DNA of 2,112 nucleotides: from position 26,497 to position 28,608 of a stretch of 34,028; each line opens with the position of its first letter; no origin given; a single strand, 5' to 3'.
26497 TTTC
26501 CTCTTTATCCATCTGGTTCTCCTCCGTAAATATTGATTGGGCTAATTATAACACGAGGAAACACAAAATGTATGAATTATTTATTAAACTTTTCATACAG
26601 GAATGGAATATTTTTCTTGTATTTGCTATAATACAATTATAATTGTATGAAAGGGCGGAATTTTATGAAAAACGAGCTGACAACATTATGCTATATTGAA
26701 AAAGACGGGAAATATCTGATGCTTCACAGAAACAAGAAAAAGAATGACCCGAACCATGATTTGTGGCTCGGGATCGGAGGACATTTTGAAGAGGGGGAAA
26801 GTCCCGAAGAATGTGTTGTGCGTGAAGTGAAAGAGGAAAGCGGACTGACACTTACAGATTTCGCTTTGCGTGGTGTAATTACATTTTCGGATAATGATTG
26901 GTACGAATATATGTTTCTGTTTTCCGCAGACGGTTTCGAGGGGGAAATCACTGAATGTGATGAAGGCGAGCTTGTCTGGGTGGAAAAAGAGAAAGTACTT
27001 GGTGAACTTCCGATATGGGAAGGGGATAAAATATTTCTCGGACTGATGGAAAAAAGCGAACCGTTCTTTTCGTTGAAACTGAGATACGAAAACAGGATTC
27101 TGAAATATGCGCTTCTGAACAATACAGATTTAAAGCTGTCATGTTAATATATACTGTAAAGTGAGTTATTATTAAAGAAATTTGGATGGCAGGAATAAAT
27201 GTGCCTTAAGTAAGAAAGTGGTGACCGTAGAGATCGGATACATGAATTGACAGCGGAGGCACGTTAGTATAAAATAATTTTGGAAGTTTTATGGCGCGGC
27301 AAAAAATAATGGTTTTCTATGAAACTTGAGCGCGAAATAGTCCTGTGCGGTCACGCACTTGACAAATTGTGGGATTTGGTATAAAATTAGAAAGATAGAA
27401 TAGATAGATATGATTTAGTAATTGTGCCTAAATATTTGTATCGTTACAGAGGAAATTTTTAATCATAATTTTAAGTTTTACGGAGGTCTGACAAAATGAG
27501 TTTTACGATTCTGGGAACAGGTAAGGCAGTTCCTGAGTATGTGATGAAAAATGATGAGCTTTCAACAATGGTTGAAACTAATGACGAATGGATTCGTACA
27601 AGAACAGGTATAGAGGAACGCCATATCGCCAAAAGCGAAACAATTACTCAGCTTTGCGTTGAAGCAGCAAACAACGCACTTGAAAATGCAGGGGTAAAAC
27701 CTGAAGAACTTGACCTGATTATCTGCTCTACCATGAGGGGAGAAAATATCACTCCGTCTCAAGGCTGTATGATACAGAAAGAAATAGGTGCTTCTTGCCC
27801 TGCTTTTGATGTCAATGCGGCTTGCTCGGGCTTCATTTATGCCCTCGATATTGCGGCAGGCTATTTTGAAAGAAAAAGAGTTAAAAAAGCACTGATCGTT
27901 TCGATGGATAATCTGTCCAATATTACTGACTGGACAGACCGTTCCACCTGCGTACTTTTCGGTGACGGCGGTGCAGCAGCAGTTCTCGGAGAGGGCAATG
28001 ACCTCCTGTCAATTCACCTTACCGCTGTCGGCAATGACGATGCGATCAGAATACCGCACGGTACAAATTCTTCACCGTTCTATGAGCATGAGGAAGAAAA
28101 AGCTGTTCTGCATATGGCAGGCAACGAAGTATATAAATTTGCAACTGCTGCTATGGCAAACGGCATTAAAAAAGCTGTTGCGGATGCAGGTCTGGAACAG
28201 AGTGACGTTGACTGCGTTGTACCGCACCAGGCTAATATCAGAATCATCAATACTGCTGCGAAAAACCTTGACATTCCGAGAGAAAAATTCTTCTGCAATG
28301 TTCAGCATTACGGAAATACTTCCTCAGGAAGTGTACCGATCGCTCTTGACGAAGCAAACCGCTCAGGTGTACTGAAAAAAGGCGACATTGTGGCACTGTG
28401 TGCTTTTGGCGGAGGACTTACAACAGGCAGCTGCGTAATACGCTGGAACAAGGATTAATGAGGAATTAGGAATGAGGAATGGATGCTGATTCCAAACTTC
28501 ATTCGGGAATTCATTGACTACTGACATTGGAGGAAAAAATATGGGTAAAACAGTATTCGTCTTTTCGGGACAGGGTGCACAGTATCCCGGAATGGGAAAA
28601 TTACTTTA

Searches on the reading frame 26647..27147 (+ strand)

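Call 56: search_protein_families(library=pfam, proteins=[window:26647-27147:+], max_evalue=0.00001)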
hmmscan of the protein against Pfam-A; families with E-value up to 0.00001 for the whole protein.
window:26647-27147:+ (166 aa): 1 family
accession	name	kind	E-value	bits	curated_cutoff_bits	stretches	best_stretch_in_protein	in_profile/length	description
PF00293.34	NUDIX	-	1.8e-17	64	21.1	1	16-125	9-125/134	NUDIX domain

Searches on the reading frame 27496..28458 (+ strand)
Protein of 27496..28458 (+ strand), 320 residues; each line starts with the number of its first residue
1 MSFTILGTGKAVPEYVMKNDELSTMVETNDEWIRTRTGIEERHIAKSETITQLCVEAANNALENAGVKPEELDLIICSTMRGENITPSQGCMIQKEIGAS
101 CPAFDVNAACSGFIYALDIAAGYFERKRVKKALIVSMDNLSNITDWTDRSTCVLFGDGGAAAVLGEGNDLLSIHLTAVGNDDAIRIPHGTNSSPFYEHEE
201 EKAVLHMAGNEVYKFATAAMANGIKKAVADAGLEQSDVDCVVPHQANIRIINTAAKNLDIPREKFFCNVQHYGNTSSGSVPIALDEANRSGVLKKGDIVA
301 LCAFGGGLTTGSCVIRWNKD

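Call 56: search_protein_families(library=pfam, proteins=[window:27496-28458:+], max_evalue=0.00001)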
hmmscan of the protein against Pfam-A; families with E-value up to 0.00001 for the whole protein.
window:27496-28458:+ (320 aa): 4 families
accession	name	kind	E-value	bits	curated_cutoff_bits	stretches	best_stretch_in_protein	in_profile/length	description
PF08541.16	ACP_syn_III_C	-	9.7e-37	125.5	26.6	1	229-317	2-90/90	3-Oxoacyl-[acyl-carrier-protein (ACP)] synthase III C terminal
PF08545.16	ACP_syn_III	-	4.2e-26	91.1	24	1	104-177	1-78/80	3-Oxoacyl-[acyl-carrier-protein (ACP)] synthase III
PF00108.29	Thiolase_N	-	2e-08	34.4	26.4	1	36-144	8-119/260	Thiolase, N-terminal domain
PF08392.18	FAE1_CUT1_RppA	-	2.9e-06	27.3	27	1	45-166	79-205/290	FAE1/Type III polyketide synthase-like protein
